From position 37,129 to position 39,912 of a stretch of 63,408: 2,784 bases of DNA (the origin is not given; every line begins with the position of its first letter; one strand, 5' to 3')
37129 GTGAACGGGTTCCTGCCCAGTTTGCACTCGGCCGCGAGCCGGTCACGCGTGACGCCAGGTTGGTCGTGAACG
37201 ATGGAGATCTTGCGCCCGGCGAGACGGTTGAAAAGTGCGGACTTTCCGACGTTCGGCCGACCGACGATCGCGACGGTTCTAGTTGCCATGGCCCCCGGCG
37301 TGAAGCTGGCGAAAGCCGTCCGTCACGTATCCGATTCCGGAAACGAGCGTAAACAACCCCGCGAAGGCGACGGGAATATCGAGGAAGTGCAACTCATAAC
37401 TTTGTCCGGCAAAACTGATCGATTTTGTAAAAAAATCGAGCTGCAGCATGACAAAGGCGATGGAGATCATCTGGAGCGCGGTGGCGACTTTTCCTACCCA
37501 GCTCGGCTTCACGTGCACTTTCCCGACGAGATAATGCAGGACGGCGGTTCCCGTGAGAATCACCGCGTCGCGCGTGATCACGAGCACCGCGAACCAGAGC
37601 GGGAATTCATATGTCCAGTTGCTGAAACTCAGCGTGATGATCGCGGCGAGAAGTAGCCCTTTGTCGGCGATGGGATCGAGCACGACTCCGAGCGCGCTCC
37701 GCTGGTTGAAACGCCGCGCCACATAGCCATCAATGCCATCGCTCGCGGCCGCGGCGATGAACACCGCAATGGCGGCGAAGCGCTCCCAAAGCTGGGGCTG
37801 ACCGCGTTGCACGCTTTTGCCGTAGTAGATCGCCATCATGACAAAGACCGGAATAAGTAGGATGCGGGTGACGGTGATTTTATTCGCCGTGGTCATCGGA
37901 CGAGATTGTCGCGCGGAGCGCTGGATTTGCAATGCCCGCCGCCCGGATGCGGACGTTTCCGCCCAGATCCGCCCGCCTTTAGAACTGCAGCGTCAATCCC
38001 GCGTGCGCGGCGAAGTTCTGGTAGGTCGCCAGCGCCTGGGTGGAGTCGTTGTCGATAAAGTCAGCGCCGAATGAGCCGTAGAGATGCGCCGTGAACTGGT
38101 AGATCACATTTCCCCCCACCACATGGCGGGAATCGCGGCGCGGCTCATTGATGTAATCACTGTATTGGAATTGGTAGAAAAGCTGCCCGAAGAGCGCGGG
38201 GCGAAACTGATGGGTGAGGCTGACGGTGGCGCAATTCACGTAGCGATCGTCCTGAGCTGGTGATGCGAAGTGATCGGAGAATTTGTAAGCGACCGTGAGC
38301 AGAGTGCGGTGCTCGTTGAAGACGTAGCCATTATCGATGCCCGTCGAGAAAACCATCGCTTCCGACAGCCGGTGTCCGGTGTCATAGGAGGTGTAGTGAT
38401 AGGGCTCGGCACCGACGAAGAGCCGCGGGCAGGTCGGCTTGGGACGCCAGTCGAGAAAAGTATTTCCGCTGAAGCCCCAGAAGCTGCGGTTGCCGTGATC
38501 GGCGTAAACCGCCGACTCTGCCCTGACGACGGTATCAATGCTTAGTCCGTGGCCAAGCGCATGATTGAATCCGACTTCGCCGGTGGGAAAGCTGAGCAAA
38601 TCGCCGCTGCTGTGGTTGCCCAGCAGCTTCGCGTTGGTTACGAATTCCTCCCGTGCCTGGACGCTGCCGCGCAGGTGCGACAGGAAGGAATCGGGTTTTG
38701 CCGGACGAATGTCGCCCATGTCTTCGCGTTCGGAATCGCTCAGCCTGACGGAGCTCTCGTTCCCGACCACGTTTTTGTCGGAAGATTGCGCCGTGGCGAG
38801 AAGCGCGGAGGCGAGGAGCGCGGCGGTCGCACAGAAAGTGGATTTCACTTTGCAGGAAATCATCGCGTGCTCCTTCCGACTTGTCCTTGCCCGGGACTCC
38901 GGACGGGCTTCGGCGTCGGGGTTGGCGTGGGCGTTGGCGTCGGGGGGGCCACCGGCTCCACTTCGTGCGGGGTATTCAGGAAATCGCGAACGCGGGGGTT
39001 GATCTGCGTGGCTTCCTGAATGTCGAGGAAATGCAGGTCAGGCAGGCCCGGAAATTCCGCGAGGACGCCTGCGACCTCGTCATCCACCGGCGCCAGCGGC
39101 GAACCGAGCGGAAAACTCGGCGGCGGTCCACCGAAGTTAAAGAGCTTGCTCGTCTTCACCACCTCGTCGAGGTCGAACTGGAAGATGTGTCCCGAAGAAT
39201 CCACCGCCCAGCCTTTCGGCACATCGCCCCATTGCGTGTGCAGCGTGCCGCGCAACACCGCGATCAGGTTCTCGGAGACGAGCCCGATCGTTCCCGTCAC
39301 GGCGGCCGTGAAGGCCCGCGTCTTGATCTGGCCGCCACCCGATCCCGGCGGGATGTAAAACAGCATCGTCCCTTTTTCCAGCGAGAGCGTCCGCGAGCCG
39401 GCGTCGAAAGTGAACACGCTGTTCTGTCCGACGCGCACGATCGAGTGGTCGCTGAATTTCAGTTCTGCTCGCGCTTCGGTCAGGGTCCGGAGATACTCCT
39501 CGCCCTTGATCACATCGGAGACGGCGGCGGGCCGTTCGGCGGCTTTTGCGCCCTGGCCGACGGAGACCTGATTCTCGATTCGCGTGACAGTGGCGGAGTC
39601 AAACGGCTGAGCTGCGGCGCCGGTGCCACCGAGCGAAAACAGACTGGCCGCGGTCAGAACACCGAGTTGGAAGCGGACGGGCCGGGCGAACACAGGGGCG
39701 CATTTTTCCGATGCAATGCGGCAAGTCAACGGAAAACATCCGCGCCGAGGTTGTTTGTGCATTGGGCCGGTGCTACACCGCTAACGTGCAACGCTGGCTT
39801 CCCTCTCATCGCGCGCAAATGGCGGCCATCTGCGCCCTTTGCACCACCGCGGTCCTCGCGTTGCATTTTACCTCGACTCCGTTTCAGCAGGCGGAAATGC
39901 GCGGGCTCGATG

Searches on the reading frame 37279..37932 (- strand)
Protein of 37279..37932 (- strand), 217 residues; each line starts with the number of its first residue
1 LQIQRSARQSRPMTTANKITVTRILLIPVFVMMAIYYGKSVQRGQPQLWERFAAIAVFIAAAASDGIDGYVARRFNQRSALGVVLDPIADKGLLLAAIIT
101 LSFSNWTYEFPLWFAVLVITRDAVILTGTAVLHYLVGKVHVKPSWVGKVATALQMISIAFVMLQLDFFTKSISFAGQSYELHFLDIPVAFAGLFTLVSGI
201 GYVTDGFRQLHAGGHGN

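Call 51: search_protein_families(library=pfam, proteins=[window:37279-37932:-], max_evalue=0.001)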
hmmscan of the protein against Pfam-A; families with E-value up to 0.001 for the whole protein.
window:37279-37932:- (217 aa): 1 family
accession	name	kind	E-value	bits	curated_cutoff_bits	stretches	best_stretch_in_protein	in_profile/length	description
PF01066.26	CDP-OH_P_transf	-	6e-33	114.8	22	1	13-169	1-138/152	CDP-alcohol phosphatidyltransferase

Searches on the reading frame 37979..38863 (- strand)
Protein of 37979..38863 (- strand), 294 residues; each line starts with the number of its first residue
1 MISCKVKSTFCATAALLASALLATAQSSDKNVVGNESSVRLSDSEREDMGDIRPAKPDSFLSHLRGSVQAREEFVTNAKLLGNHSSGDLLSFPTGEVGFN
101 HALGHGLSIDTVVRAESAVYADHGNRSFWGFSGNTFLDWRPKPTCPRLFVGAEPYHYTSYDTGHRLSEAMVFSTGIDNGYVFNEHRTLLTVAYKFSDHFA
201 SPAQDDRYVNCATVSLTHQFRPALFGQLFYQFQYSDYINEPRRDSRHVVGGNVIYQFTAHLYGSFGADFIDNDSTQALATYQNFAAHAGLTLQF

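Call 51: search_protein_families(library=pfam, proteins=[window:37979-38863:-], max_evalue=0.001)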
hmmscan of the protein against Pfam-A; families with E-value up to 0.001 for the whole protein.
window:37979-38863:- (294 aa): 1 family
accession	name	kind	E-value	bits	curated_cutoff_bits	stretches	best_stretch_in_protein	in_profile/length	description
PF10082.15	BBP2_2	-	3.6e-06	26.5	23.7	1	211-294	295-378/378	Putative beta-barrel porin 2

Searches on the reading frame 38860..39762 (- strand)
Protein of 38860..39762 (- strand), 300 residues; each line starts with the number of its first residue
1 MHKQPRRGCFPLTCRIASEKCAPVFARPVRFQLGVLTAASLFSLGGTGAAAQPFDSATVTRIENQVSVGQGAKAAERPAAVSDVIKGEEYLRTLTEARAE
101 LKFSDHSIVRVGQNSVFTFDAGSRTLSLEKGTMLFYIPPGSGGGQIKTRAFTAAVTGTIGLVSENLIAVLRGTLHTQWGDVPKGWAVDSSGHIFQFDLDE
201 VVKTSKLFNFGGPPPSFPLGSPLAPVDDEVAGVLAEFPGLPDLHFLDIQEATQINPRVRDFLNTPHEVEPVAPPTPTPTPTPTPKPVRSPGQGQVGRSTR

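Call 51: search_protein_families(library=pfam, proteins=[window:38860-39762:-], max_evalue=0.001)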
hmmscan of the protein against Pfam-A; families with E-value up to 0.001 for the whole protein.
window:38860-39762:- (300 aa): 1 family
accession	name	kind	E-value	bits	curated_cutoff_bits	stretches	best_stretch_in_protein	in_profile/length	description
PF04773.18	FecR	-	3.6e-09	37.4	24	1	91-162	3-80/97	FecR protein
